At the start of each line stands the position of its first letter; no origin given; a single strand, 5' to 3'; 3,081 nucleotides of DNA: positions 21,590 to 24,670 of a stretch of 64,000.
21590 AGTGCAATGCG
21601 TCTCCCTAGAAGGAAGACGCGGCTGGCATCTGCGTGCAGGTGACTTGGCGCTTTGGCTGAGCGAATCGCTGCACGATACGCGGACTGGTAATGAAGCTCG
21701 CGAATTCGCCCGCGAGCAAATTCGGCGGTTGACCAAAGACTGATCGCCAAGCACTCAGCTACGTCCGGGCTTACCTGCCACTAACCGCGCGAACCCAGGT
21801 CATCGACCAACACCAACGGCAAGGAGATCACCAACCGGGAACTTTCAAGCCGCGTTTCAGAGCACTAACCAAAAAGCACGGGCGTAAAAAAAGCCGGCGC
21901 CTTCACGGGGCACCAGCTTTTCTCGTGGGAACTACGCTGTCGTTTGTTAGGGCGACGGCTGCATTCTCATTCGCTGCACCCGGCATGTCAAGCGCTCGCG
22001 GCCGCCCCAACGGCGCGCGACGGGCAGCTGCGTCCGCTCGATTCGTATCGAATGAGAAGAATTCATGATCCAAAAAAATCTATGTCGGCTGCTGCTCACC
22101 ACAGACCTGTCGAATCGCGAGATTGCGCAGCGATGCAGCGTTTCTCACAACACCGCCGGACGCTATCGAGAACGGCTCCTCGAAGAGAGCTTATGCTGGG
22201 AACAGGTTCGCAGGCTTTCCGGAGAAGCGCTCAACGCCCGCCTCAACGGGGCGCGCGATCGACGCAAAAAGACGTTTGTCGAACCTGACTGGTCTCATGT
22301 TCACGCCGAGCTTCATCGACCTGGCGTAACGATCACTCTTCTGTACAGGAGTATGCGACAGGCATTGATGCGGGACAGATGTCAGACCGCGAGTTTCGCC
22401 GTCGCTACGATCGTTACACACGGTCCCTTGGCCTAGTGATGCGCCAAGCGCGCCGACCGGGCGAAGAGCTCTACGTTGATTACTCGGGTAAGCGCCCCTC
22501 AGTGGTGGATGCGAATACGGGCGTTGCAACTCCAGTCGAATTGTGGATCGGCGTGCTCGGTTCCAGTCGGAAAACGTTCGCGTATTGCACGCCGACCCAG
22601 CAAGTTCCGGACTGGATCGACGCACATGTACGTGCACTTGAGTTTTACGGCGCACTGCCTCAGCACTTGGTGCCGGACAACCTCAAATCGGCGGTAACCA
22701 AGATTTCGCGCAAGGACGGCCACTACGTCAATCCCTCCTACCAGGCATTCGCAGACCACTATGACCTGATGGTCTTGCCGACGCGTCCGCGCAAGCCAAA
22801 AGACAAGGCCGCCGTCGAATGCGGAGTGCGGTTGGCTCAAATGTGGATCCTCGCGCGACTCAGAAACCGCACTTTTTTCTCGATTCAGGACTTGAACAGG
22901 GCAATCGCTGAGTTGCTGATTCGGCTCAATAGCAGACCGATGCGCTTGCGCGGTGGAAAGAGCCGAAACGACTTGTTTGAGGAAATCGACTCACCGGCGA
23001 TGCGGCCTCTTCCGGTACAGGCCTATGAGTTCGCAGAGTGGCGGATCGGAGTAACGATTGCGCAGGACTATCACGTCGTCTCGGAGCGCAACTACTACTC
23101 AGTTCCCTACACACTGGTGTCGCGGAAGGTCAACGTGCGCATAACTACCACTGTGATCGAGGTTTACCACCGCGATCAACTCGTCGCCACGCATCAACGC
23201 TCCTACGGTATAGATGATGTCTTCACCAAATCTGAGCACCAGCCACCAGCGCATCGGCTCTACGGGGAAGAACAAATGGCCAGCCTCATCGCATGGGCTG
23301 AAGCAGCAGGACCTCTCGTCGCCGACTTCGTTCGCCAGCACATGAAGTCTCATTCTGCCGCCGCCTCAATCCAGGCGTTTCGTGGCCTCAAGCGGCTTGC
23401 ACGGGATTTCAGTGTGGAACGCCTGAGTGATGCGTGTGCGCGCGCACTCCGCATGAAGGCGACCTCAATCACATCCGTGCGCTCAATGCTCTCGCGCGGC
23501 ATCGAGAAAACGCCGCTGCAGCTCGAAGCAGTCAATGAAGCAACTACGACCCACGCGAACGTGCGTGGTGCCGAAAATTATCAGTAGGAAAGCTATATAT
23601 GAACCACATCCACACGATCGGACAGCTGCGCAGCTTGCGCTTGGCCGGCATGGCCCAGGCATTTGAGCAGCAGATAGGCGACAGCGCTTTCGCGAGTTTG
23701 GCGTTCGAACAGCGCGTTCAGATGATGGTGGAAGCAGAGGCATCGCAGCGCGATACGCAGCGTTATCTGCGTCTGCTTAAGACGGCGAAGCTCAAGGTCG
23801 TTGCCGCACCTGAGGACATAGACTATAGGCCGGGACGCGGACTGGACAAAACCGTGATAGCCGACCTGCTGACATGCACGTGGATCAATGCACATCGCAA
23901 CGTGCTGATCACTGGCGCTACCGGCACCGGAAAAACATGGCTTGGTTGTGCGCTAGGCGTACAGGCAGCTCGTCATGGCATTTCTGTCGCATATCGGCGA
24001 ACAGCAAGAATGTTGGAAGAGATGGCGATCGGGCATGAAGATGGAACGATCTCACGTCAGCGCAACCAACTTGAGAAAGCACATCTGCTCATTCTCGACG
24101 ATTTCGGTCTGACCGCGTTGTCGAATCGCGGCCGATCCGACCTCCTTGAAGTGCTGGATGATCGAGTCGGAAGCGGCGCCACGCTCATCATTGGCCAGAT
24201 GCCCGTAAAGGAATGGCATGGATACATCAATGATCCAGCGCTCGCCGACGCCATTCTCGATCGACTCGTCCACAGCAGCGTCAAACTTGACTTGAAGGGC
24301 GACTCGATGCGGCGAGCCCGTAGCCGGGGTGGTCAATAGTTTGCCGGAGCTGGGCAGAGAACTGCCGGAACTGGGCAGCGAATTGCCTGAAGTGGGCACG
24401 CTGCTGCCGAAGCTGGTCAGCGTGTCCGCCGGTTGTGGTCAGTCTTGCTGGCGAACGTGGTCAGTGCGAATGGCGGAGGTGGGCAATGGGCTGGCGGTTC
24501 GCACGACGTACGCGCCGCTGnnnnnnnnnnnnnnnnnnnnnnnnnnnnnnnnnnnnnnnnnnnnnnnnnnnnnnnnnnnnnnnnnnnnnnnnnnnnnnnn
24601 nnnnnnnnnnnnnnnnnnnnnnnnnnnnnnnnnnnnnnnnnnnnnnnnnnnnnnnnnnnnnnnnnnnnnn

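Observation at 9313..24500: IS21-family transposition module whose left end lies 12.7 kb from istA: a possible cargo-carrying IS21 derivative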

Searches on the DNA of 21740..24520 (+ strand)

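Call 8: search_dna_similar(query=window:21740-24520:+, collection=plasmids, mode=distant, max_rows=30)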
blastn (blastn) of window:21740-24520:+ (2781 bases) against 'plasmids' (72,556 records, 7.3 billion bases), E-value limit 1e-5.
Records with a match: 171; places in all: 276; records where one place covers at least 80% of the query: 0.
Best place of each record, by identity: 80-90% 34; 60-80% 137.
By first word of the organism name: Burkholderia 93; Bradyrhizobium 36; Pseudomonas 22; Xanthomonas 3; Mycetohabitans 3; Piscinibacter 2; Paraburkholderia 2; Polaromonas 2; Aquincola 1; Comamonas 1; and 6 more.
By predicted mobility (MOB-suite, as given by PLSDB): conjugative 87; non-mobilizable 67; mobilizable 17.
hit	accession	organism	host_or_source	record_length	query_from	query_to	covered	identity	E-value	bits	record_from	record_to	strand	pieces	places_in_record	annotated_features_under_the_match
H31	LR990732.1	Xanthomonas hydrangeae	Hydrangea arborescens,leaf spots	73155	539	2572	50%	65.3%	1e-35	275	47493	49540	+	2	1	IS21 family transposase ISPpu7 (x2) | IS21 family transposase ISBmu3 (x2)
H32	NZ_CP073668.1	Burkholderia contaminans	Homo sapiens,blood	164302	2166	2570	15%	64.2%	1e-5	61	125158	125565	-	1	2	istB: IS21-like element IS408 family helper ATPase IstB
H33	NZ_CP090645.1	Burkholderia contaminans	sheep,milk,milk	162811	2166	2570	15%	64.2%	1e-5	61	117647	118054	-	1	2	istB: IS21-like element IS408 family helper ATPase IstB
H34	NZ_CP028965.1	Burkholderia sp. IDO3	pure strain,reactor sludge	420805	2166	2570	15%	64.2%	1e-5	61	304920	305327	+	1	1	istB: IS21-like element IS408 family helper ATPase IstB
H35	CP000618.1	Burkholderia vietnamiensis G4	-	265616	2166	2570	15%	64.2%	1e-5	61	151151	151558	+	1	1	IstB domain protein ATP-binding protein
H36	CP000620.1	Burkholderia vietnamiensis G4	-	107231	2166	2570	15%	64.2%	1e-5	61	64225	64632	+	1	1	IstB domain protein ATP-binding protein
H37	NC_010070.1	Burkholderia multivorans ATCC 17616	-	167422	2166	2570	15%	64.2%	1e-5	61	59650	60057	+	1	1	istB: IS21-like element IS408 family helper ATPase IstB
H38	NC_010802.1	Burkholderia multivorans ATCC 17616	-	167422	2166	2570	15%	64.2%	1e-5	61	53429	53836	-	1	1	istB: IS21-like element IS408 family helper ATPase IstB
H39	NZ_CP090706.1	Burkholderia multivorans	Homo sapiens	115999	2166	2570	15%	64.2%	1e-5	61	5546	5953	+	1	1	istB: IS21-like element IS408 family helper ATPase IstB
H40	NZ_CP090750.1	Burkholderia multivorans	Homo sapiens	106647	2166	2570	15%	64.2%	1e-5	61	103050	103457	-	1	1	istB: IS21-like element IS408 family helper ATPase IstB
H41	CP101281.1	Burkholderia sp. FXe9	bacteria,soil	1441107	2166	2570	15%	64.2%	1e-5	61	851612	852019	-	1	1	istB: IS21-like element IS408 family helper ATPase IstB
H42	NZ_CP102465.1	Burkholderia contaminans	Homo sapiens,pure culture,sputum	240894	2166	2570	15%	64.2%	1e-5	61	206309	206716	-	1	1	istB: IS21-like element IS408 family helper ATPase IstB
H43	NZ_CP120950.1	Burkholderia contaminans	Homo sapiens,Whole organism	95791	2166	2570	15%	64.2%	1e-5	61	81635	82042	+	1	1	istB: IS21-like element IS408 family helper ATPase IstB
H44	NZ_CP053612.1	Burkholderia sp. MBR-1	-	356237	2166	2570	15%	64.2%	1e-5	61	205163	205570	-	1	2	istB: IS21-like element IS408 family helper ATPase IstB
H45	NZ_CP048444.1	Burkholderia multivorans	Homo sapiens,sputum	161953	2166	2570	15%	64.2%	1e-5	61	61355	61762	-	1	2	istB: IS21-like element IS408 family helper ATPase IstB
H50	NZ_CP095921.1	Pseudomonas aeruginosa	Homo sapiens,rectal swab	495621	859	1206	13%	66.2%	8e-7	64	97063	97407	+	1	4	istA: IS21 family transposase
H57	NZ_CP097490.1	Pseudomonas sp. BYT-5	wastewater treatment tank,soil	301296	929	1206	10%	68.3%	4e-11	79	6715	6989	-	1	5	istA: IS21 family transposase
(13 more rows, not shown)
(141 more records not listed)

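Call 71: get_annotated_region(hit=H31, flank=7000)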
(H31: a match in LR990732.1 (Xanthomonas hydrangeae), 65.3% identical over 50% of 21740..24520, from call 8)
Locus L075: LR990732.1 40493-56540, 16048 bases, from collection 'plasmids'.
description: Xanthomonas sp. LMG 31884 genome assembly, plasmid: LMG31884_p73
organism: Xanthomonas hydrangeae (NCBI taxid 2775159)
taxonomy: Bacteria; Pseudomonadota; Gammaproteobacteria; Lysobacterales; Lysobacteraceae; Xanthomonas; Xanthomonas hydrangeae
host: -; source: Hydrangea arborescens,leaf spots; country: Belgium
typing (MOB-suite, as given by PLSDB): non-mobilizable
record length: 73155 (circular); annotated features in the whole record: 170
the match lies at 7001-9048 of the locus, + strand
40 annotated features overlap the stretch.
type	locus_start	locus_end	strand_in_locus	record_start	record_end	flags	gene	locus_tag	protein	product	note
CDS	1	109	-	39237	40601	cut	-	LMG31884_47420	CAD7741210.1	hypothetical protein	-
CDS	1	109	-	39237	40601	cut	-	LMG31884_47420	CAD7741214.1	hypothetical protein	-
CDS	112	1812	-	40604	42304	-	-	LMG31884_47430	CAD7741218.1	hypothetical protein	-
CDS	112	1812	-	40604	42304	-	-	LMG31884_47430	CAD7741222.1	hypothetical protein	-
CDS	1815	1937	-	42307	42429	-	-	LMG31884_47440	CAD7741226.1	hypothetical protein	-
CDS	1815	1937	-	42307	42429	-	-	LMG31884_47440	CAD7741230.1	hypothetical protein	-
CDS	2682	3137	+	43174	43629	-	-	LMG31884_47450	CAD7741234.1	hypothetical protein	-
CDS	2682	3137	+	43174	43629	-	-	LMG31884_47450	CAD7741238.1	hypothetical protein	-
CDS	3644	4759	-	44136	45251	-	-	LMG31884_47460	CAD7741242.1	hypothetical protein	-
CDS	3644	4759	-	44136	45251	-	-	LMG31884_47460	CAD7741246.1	hypothetical protein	-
CDS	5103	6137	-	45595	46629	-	-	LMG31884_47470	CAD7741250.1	hypothetical protein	-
CDS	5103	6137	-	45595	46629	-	-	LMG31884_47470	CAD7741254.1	hypothetical protein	-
CDS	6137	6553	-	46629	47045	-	-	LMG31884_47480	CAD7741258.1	hypothetical protein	-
CDS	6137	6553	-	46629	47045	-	-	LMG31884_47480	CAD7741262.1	hypothetical protein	-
CDS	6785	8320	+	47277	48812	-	-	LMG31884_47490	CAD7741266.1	IS21 family transposase ISPpu7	-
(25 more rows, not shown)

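Call 83: get_annotated_region(hit=H50, flank=5000)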
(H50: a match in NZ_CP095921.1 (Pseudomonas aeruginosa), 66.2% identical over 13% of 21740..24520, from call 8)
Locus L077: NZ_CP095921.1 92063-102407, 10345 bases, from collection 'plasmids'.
description: Pseudomonas aeruginosa strain AR19640 plasmid unnamed, complete sequence
organism: Pseudomonas aeruginosa (NCBI taxid 287)
taxonomy: Bacteria; Pseudomonadota; Gammaproteobacteria; Pseudomonadales; Pseudomonadaceae; Pseudomonas; Pseudomonas aeruginosa
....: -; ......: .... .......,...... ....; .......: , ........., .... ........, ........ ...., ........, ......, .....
typing (MOB-suite, as given by PLSDB): non-mobilizable; replicon rep_cluster_1115,rep_cluster_1254; mating-pair formation MPF_I
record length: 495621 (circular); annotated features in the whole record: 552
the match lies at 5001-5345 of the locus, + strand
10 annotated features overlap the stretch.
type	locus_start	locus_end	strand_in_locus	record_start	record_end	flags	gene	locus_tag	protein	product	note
CDS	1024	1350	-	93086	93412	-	-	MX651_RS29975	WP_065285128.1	hypothetical protein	-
CDS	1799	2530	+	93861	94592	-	-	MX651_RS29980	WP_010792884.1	hypothetical protein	-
CDS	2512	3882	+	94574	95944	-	-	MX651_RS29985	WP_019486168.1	hypothetical protein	-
CDS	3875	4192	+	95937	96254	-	-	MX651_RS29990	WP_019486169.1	hypothetical protein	-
CDS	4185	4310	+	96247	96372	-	-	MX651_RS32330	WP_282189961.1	hypothetical protein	-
CDS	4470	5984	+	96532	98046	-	istA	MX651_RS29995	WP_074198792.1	IS21 family transposase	-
CDS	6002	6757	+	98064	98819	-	istB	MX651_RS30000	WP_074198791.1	IS21-like element ISPpu7 family helper ATPase IstB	-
CDS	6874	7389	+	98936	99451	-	-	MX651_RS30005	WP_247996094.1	hypothetical protein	-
CDS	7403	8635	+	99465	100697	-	-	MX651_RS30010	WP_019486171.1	hypothetical protein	-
CDS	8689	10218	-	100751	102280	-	-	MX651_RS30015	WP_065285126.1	diguanylate cyclase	GO:0009966 - regulation of signal transduction [Evidence IEA]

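Call 84: get_annotated_region(hit=H57, flank=5000)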
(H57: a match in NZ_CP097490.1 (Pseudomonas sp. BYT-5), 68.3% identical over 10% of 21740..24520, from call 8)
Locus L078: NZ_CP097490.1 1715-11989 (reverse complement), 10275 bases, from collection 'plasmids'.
description: Pseudomonas sp. BYT-5 plasmid pBYT5-1, complete sequence
organism: Pseudomonas sp. BYT-5 (NCBI taxid 2944392)
taxonomy: Bacteria; Pseudomonadota; Gammaproteobacteria; Pseudomonadales; Pseudomonadaceae; Pseudomonas; Pseudomonas sp. BYT-5
host: -; source: wastewater treatment tank,soil; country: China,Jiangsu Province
typing (MOB-suite, as given by PLSDB): conjugative; replicon rep_cluster_2238,rep_cluster_402; relaxase MOBP; mating-pair formation MPF_T
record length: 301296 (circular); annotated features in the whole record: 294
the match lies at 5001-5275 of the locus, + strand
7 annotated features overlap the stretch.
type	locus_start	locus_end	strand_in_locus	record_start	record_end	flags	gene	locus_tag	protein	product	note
CDS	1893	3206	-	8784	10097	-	-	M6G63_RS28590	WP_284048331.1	PAS domain-containing methyl-accepting chemotaxis protein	GO:0006935 - chemotaxis [Evidence IEA]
CDS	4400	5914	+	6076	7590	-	istA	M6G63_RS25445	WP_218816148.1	IS21 family transposase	-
CDS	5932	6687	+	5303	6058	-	istB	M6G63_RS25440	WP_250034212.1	IS21-like element helper ATPase IstB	-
CDS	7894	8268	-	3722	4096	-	-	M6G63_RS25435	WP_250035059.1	hypothetical protein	-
CDS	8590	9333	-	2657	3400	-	-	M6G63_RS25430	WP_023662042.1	hypothetical protein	-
CDS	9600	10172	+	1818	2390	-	-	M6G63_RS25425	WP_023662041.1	hypothetical protein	-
CDS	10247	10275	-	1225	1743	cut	-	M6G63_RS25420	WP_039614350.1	hypothetical protein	-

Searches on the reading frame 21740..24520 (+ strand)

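Call 92: search_protein_families(library=pfam, proteins=[L075:6137-6553:-, L075:5103-6137:-, L075:3644-4759:-], max_evalue=0.001)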
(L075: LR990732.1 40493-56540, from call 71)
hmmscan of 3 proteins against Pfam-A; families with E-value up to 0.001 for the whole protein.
L075:6137-6553:- (138 aa): 0 families

L075:5103-6137:- (344 aa): 0 families

L075:3644-4759:- (371 aa): 1 family
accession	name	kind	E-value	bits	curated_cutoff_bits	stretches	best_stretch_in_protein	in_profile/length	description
PF03421.22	Acetyltransf_14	-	1.6e-58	198.8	24.4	1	93-359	3-262/263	YopJ Serine/Threonine acetyltransferase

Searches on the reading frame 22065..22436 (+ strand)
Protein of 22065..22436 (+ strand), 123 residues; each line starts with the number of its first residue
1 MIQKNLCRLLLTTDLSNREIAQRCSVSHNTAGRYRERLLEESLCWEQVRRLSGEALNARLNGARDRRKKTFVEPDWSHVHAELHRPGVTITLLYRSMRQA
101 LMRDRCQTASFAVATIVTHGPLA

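Call 13: search_protein_families(library=pfam, proteins=[window:22065-22436:+], max_evalue=0.01)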
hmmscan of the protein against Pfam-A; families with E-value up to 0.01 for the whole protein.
window:22065-22436:+ (123 aa): 5 families
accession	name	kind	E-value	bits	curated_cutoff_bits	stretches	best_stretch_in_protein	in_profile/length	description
PF08822.17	DUF1804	-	0.0049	17.2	29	1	11-50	16-55/164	Protein of unknown function (DUF1804)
PF13384.12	HTH_23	-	0.0054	17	24.6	0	14-42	17-45/50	Homeodomain-like domain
PF13412.12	HTH_24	-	0.0054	16.7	21.9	0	14-41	17-44/48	Winged helix-turn-helix DNA-binding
PF00196.25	GerE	-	0.0064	16.5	23.5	1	10-39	13-42/57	Bacterial regulatory proteins, luxR family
PF13936.12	HTH_38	-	0.0066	16.6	27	0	10-30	16-36/44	Helix-turn-helix domain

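Call 14: search_protein_families(library=ncbifam, proteins=[window:22065-22436:+], max_evalue=0.01)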
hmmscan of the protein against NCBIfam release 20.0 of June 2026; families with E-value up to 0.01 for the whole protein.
window:22065-22436:+ (123 aa): 2 families
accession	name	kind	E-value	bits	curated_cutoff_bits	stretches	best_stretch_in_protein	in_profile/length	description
NF033546.1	transpos_IS21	equivalog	6.1e-07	29.2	160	1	8-100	2-82/294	IS21 family transposase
NF038385.1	IS66_access_TnpA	equivalog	0.0096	15.5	150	0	8-71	10-73/190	IS66-like element accessory protein TnpA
